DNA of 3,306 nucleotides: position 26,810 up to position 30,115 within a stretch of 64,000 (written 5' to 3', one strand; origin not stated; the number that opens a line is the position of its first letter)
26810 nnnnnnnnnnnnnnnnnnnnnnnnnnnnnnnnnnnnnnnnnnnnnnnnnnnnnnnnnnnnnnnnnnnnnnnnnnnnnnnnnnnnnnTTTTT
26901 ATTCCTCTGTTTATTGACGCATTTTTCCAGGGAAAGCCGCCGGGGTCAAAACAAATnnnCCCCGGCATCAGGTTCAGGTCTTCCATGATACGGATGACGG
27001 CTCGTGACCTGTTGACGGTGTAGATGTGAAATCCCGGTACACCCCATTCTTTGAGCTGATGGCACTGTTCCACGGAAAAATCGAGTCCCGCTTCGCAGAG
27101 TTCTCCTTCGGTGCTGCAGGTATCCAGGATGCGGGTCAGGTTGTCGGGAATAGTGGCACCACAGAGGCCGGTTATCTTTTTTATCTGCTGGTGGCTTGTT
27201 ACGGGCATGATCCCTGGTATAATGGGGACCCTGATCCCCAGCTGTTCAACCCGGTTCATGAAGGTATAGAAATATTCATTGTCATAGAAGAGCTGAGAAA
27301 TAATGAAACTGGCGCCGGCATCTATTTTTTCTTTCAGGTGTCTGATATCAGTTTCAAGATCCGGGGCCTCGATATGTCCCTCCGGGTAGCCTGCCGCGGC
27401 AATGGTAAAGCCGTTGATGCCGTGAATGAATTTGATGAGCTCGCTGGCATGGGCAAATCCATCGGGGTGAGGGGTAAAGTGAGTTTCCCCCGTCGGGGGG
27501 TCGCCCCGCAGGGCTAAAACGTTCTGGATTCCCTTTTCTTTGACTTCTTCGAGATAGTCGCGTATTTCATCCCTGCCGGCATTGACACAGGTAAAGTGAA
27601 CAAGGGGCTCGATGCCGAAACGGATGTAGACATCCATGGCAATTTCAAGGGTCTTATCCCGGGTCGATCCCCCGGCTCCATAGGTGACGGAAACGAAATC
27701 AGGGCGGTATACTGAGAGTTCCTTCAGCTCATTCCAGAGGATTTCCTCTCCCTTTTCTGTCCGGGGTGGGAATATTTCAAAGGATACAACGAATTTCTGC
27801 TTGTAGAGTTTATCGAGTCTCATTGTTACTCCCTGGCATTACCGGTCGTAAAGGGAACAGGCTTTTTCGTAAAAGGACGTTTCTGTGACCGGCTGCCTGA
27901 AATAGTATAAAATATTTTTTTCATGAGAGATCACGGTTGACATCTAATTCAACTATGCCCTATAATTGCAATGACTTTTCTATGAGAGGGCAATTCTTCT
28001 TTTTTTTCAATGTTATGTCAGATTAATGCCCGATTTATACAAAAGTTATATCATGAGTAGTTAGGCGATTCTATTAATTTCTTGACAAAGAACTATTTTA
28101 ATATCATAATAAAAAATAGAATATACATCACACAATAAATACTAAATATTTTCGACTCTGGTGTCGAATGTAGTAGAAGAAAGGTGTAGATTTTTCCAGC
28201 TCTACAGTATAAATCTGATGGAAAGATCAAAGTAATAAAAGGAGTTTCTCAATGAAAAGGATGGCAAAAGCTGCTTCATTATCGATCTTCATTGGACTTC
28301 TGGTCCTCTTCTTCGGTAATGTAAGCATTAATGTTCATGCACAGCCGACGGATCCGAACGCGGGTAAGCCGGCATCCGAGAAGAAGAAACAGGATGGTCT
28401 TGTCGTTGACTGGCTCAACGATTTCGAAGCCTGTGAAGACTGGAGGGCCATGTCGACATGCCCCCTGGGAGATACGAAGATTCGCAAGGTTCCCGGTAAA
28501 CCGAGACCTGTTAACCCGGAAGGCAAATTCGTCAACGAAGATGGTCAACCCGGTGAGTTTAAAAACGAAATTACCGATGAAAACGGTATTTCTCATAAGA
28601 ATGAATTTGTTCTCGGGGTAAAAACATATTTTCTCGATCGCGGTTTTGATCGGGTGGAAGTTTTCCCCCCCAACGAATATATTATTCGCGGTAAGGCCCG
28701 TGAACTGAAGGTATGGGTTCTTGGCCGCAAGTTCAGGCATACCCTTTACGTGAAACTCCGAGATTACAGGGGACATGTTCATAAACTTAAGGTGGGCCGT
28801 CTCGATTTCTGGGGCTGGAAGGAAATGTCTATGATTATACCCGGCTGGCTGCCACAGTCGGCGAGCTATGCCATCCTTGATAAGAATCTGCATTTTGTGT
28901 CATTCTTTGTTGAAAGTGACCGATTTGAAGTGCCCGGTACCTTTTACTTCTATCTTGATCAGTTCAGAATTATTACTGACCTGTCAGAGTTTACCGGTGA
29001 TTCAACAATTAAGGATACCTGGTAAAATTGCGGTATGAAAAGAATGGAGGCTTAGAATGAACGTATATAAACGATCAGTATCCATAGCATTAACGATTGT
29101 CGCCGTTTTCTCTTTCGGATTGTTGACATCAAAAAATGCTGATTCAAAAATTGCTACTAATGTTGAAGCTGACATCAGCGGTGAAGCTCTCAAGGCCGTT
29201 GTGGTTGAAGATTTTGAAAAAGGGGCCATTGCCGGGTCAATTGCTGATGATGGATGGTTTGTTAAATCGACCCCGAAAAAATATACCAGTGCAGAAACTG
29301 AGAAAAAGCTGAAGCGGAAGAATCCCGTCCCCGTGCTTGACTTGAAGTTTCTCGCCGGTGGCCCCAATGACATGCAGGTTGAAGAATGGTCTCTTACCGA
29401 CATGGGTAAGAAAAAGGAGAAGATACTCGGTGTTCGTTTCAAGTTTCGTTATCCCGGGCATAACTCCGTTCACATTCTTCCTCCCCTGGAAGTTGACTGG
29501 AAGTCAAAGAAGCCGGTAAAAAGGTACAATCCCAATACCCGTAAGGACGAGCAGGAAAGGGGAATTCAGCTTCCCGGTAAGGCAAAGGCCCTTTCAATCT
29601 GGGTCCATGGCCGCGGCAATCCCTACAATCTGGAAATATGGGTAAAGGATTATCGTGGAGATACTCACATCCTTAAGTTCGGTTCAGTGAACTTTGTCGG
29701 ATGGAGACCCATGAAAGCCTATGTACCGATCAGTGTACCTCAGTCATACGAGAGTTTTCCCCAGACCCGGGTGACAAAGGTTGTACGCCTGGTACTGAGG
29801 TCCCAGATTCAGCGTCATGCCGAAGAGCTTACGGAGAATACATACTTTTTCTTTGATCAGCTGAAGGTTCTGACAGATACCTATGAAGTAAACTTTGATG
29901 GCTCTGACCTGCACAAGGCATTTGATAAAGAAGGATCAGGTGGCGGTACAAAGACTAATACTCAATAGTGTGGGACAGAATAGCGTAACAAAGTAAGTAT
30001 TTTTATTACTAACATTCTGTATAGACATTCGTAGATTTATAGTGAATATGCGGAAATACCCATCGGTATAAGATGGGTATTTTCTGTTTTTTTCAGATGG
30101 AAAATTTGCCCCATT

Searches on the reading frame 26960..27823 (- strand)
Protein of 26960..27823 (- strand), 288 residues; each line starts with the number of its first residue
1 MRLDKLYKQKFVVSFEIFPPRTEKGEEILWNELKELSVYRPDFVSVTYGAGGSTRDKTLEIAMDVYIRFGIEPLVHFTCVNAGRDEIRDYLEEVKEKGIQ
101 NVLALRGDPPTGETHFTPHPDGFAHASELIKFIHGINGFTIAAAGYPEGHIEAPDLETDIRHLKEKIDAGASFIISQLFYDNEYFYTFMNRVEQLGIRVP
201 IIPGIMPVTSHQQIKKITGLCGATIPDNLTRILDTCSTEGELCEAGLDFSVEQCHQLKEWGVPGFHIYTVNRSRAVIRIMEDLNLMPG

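Call 50: search_protein_families(library=pfam, proteins=[window:26960-27823:-], max_evalue=0.00001)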
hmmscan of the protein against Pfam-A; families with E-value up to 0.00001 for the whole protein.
window:26960-27823:- (288 aa): 1 family
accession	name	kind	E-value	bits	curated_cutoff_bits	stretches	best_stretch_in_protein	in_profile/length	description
PF02219.23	MTHFR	-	4.6e-94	315.4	24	1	6-283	6-286/287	Methylenetetrahydrofolate reductase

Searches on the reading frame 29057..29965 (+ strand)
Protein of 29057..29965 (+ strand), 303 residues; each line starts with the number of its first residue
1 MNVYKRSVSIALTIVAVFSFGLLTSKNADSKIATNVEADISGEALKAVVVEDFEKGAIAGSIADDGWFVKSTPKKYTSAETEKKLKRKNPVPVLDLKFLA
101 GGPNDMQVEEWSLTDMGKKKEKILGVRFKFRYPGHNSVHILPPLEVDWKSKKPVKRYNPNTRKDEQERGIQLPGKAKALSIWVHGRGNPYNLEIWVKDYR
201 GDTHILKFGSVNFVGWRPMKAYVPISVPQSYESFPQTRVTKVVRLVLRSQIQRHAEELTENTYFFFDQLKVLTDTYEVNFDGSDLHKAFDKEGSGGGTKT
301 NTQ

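Call 50: search_protein_families(library=pfam, proteins=[window:29057-29965:+], max_evalue=0.00001)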
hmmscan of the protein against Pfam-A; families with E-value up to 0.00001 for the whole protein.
window:29057-29965:+ (303 aa): 1 family
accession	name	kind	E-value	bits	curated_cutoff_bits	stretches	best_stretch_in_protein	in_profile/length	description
PF04620.18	FlaA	-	3.3e-23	83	25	1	117-281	67-229/230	Flagellar filament outer layer protein Flaa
